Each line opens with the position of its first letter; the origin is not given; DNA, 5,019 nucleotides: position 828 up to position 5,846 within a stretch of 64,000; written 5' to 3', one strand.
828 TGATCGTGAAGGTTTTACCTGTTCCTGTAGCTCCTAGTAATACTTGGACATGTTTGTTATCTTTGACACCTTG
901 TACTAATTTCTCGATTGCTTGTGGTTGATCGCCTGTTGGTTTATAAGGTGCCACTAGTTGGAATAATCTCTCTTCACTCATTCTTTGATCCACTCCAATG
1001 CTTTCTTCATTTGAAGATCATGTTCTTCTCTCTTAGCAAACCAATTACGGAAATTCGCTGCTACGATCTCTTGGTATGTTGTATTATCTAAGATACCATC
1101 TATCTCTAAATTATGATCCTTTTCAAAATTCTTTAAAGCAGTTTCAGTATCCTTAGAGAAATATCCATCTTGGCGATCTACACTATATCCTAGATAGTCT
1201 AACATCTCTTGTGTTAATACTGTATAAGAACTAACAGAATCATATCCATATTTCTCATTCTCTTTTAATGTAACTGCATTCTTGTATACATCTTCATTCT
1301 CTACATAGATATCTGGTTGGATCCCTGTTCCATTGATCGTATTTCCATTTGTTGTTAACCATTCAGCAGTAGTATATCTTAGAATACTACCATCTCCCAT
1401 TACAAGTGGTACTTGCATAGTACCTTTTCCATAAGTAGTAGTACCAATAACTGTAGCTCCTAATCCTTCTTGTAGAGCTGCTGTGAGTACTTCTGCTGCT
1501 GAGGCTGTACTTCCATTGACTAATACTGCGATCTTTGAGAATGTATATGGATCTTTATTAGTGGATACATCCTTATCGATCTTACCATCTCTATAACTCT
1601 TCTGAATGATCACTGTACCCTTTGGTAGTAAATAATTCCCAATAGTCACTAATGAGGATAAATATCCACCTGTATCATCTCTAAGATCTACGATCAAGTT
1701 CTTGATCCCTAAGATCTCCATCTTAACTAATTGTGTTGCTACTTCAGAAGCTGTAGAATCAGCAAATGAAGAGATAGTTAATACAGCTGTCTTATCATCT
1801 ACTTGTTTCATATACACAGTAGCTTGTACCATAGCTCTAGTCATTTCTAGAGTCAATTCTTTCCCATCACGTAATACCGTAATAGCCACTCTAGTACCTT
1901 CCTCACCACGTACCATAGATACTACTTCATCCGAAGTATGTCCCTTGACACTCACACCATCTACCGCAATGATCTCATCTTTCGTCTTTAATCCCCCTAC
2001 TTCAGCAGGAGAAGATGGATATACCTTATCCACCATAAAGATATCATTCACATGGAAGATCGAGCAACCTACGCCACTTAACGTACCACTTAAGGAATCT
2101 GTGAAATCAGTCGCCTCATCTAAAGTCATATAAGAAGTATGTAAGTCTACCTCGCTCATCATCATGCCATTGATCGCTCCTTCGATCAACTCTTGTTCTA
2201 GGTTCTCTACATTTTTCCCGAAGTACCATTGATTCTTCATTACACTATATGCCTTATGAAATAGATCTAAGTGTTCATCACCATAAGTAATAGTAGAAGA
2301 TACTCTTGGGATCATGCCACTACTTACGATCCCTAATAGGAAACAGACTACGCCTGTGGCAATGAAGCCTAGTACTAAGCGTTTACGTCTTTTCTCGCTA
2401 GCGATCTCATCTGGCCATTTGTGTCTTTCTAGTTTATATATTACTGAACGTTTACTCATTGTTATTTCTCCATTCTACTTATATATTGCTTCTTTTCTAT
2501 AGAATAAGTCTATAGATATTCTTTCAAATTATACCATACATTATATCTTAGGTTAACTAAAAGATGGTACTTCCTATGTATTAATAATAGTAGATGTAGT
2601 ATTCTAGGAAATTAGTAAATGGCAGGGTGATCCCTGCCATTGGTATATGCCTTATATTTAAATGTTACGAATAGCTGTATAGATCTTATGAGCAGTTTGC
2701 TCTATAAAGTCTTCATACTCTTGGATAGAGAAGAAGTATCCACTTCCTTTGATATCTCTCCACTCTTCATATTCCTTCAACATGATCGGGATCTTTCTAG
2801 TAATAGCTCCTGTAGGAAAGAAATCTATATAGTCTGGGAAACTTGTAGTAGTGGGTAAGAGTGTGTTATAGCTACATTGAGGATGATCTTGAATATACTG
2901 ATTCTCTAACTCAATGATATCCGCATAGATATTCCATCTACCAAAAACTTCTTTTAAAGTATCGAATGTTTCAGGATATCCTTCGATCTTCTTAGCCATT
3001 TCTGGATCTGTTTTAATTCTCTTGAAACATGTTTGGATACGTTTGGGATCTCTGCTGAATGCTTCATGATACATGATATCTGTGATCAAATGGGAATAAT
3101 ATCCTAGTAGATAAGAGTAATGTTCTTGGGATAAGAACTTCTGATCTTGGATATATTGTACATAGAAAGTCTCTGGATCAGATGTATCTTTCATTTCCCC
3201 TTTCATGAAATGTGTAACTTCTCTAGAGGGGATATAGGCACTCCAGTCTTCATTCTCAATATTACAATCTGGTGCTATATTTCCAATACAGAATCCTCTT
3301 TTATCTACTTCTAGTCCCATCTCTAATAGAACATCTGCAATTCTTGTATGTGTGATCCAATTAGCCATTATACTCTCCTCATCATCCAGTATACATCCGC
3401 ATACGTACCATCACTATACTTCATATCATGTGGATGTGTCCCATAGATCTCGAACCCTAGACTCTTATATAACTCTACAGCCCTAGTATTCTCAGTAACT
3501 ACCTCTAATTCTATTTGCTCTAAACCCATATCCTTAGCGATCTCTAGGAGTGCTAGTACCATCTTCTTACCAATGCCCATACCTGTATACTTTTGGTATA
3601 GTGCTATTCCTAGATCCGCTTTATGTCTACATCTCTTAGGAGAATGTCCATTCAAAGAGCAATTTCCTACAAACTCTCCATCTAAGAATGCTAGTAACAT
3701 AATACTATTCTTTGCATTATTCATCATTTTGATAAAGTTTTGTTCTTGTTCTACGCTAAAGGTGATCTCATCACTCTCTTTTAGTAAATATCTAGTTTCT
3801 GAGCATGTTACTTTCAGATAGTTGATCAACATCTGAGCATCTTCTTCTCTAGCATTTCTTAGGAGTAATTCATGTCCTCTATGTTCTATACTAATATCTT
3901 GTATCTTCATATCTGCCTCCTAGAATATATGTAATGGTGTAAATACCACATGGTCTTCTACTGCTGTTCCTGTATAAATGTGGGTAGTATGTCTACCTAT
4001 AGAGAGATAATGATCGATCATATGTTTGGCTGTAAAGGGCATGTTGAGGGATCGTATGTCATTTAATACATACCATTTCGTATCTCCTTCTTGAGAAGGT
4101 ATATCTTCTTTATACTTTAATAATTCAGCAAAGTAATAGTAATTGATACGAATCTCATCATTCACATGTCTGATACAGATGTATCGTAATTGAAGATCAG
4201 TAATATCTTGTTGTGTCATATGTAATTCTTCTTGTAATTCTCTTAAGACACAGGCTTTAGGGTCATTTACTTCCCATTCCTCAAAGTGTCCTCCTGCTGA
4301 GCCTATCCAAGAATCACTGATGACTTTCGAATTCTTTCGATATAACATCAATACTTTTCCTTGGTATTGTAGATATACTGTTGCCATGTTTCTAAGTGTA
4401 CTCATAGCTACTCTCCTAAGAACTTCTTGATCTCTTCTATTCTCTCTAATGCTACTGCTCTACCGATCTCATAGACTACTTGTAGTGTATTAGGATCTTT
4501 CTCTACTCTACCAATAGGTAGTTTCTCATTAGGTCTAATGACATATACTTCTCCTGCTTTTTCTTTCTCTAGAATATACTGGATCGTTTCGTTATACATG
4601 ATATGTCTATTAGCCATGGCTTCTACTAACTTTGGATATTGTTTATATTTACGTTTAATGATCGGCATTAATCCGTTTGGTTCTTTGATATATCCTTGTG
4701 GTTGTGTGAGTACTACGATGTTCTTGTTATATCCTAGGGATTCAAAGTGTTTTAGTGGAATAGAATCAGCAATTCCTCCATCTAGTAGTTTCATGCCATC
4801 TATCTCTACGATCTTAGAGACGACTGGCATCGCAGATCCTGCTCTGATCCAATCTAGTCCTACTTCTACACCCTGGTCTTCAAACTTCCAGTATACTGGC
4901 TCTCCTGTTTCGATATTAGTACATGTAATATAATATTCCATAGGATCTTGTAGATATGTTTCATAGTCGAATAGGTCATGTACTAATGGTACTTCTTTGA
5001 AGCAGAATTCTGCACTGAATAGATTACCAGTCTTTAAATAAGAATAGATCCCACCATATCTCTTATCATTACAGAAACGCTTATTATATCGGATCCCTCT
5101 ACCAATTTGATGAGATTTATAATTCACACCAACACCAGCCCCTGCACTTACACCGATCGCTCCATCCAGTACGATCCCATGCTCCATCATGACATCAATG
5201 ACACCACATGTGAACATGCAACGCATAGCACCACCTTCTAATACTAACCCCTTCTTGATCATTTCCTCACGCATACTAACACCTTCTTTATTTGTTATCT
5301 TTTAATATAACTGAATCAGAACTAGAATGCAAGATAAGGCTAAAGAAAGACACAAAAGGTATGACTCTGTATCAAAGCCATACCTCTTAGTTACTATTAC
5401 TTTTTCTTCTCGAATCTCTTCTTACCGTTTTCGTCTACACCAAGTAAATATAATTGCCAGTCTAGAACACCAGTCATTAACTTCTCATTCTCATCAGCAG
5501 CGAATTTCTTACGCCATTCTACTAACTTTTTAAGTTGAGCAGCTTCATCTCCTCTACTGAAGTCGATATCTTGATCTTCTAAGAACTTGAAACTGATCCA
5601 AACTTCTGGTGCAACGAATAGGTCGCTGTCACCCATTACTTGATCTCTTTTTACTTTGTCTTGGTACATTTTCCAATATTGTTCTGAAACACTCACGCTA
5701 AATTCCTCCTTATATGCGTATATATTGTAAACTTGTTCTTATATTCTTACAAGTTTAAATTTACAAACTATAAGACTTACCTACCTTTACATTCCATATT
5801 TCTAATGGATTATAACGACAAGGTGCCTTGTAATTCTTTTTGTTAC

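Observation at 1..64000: Strong GATC over-representation with GATT/AATC depletion in native DNA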

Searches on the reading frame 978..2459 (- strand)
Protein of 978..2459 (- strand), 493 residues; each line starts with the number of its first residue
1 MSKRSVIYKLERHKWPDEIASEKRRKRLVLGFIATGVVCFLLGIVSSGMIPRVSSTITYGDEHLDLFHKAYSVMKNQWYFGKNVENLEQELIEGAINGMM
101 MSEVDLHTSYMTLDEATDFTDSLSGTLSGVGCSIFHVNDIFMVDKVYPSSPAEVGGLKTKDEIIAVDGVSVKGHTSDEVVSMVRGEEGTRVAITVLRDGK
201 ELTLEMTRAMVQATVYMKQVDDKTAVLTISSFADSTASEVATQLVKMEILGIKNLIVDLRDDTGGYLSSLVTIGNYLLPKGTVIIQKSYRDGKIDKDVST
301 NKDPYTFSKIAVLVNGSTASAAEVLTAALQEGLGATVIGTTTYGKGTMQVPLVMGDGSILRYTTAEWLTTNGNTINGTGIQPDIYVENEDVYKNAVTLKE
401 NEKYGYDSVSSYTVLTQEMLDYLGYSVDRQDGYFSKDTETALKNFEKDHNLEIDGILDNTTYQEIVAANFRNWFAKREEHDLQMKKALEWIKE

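Call 8: search_protein_families(library=ncbifam, proteins=[window:978-2459:-])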
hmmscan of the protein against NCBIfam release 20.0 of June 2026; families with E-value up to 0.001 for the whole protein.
window:978-2459:- (493 aa): 26 families (the best 25 are shown)
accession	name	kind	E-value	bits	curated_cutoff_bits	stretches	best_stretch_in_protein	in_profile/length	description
NF052377.1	lmo1851_S41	exception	7e-97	325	725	1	32-491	18-467/468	lmo1851 family serine protease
TIGR00225.1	prc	subfamily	2.6e-78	263.4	218.6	1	83-395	8-323/335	C-terminal processing peptidase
TIGR03900.1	prc_long_Delta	hypoth_equivalog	1.2e-52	179.1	660.95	1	91-399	103-417/973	MXAN_5808 family serine peptidase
NF045590.1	Cterm_S41_CtpC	exception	2.3e-51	174.9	665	1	89-412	77-403/418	carboxyl-terminal processing protease CtpC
NF045588.1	Cterm_S41_CtpA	exception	3.8e-50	170.9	625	1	79-404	64-394/401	carboxyl-terminal processing protease CtpA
NF045589.1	Cterm_S41_CtpB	exception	1.8e-48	165.2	633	1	95-392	84-386/416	carboxyl-terminal processing protease CtpB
NF045591.1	Cterm_S41_CtpZ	exception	9.6e-42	143.1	525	1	94-391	77-379/403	carboxyl-terminal processing protease CtpZ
NF051464.1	tail_spec_CT441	exception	3.4e-38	131.8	700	1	88-388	207-527/645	tail-specific protease Tsp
NF008388.1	PRK11186.1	exception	6e-35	120.7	825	1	100-414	218-554/663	carboxy terminal-processing peptidase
NF058627.1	S41_Gfo1087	equivalog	1.1e-09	37.7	455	1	118-353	105-374/489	GFO_1087 family putative carboxy terminal peptidase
TIGR00054.1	TIGR00054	equivalog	3.2e-08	32.9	147.55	1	140-256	203-318/421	RIP metalloprotease RseP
TIGR02037.1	degP_htrA_DO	subfamily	4.3e-08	32.5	416.2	1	142-219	262-338/434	Do family serine endopeptidase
TIGR02869.1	spore_SleB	equivalog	7.9e-08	32.4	236.5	1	405-467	8-70/201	spore cortex-lytic enzyme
NF041199.1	trx7_PDZ_seleno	equivalog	6.4e-06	25.3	300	1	149-207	330-389/390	Trx7/PDZ domain-containing (seleno)protein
NF033424.1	chlamy_CPAF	equivalog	6.9e-06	24.9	250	1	309-391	458-545/564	protease-like activity factor CPAF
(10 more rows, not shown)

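Call 15: find_encoding_contigs(protein=window:978-2459:-, flank=10000, max_places=4)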
Protein window:978-2459:- (493 aa): 4 contigs read that carry it; 4 places shown.
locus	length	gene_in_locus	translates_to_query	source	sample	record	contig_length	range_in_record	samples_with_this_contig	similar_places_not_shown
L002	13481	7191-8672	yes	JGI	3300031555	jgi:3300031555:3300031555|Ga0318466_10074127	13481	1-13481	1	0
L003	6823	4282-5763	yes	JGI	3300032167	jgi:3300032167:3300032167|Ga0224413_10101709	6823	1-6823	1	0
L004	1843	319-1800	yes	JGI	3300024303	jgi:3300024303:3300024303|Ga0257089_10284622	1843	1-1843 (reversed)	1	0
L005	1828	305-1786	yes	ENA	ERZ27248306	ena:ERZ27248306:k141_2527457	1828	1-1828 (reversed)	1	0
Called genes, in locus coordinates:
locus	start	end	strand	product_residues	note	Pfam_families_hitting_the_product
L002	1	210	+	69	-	?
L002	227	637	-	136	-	PF12953:DUF3842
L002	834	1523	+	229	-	PF00005:ABC_tran, PF13304:AAA_21 (faint)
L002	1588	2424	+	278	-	PF18075:FtsX_ECD, PF02687:FtsX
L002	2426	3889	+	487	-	PF08614:ATG16 (weak), PF11559:ADIP (weak), PF24568:CC_PcsB, PF01551:Peptidase_M23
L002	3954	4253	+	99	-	-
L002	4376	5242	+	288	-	PF01734:Patatin, PF19890:DUF6363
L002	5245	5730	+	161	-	PF00293:NUDIX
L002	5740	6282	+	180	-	PF13302:Acetyltransf_3, PF13420:Acetyltransf_4, PF13673:Acetyltransf_10 (weak), PF00583:Acetyltransf_1, PF13508:Acetyltransf_7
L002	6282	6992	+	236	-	PF00882:Zn_dep_PLPC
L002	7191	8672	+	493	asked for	PF22694:CtpB_N-like (weak), PF00595:PDZ, PF13180:PDZ_2, PF17820:PDZ_6, PF03572:Peptidase_S41, PF01471:PG_binding_1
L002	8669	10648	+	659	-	PF00270:DEAD (faint), PF04851:ResIII, PF17757:UvrB_inter, PF27431:UvrB_3rd, PF00271:Helicase_C, PF12344:UvrB, PF02151:UVR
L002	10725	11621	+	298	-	PF00892:EamA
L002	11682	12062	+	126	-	-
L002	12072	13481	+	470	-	?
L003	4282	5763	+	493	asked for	PF22694:CtpB_N-like (weak), PF00595:PDZ, PF13180:PDZ_2, PF17820:PDZ_6, PF03572:Peptidase_S41, PF01471:PG_binding_1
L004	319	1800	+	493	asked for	PF22694:CtpB_N-like (weak), PF00595:PDZ, PF13180:PDZ_2, PF17820:PDZ_6, PF03572:Peptidase_S41, PF01471:PG_binding_1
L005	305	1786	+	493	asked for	PF22694:CtpB_N-like (weak), PF00595:PDZ, PF13180:PDZ_2, PF17820:PDZ_6, PF03572:Peptidase_S41, PF01471:PG_binding_1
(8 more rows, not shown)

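Call 73: search_protein_families(library=pfam, proteins=[L002:11682-12062:+], max_evalue=1)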
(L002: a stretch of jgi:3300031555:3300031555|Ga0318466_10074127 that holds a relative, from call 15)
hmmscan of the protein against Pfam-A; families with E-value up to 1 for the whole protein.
L002:11682-12062:+ (126 aa): 1 family
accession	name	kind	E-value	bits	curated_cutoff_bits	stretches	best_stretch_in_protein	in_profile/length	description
PF01757.29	Acyl_transf_3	-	0.11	12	31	1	11-120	145-260/326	Acyltransferase domain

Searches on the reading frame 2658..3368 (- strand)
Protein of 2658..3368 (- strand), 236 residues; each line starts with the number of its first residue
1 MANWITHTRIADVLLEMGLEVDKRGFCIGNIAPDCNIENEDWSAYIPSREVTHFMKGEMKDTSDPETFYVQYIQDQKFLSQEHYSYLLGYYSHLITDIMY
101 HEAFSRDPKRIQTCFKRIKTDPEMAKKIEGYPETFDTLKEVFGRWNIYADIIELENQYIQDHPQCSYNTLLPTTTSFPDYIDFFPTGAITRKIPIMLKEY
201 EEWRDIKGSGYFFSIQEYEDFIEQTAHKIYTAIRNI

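Call 41: find_encoding_contigs(protein=window:2658-3368:-, flank=10000, max_places=3)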
Protein window:2658-3368:- (236 aa): 3 contigs read that carry it; 3 places shown.
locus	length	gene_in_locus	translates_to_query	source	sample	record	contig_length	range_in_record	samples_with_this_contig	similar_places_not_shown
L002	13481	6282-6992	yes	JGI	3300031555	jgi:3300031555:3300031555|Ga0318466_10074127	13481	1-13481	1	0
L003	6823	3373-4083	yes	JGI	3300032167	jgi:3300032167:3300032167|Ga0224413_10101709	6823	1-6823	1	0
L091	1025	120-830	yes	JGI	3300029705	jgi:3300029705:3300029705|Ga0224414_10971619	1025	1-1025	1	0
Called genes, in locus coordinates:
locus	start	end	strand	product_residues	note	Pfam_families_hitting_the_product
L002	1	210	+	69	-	?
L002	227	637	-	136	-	PF12953:DUF3842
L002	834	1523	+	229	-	PF00005:ABC_tran, PF13304:AAA_21 (faint)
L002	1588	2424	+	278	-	PF18075:FtsX_ECD, PF02687:FtsX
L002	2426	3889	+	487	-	PF08614:ATG16 (weak), PF11559:ADIP (weak), PF24568:CC_PcsB, PF01551:Peptidase_M23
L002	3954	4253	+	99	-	-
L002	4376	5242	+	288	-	PF01734:Patatin, PF19890:DUF6363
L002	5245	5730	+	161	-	PF00293:NUDIX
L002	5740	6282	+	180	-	PF13302:Acetyltransf_3, PF13420:Acetyltransf_4, PF13673:Acetyltransf_10 (weak), PF00583:Acetyltransf_1, PF13508:Acetyltransf_7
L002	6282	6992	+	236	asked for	PF00882:Zn_dep_PLPC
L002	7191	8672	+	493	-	PF22694:CtpB_N-like (weak), PF00595:PDZ, PF13180:PDZ_2, PF17820:PDZ_6, PF03572:Peptidase_S41, PF01471:PG_binding_1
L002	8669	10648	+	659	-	PF00270:DEAD (faint), PF04851:ResIII, PF17757:UvrB_inter, PF27431:UvrB_3rd, PF00271:Helicase_C, PF12344:UvrB, PF02151:UVR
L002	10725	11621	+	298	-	PF00892:EamA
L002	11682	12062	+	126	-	-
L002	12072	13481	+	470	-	?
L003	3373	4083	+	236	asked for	PF00882:Zn_dep_PLPC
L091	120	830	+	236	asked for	PF00882:Zn_dep_PLPC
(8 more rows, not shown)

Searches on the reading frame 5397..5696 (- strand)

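Call 73: search_protein_families(library=pfam, proteins=[window:5397-5696:-], max_evalue=1)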
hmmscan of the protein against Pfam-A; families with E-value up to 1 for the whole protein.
window:5397-5696:- (99 aa): 1 family
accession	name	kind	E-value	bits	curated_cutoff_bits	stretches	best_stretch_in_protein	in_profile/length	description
PF19243.4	DUF5892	-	0.086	12.5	26.4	1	3-98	29-120/326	Family of unknown function (DUF5892)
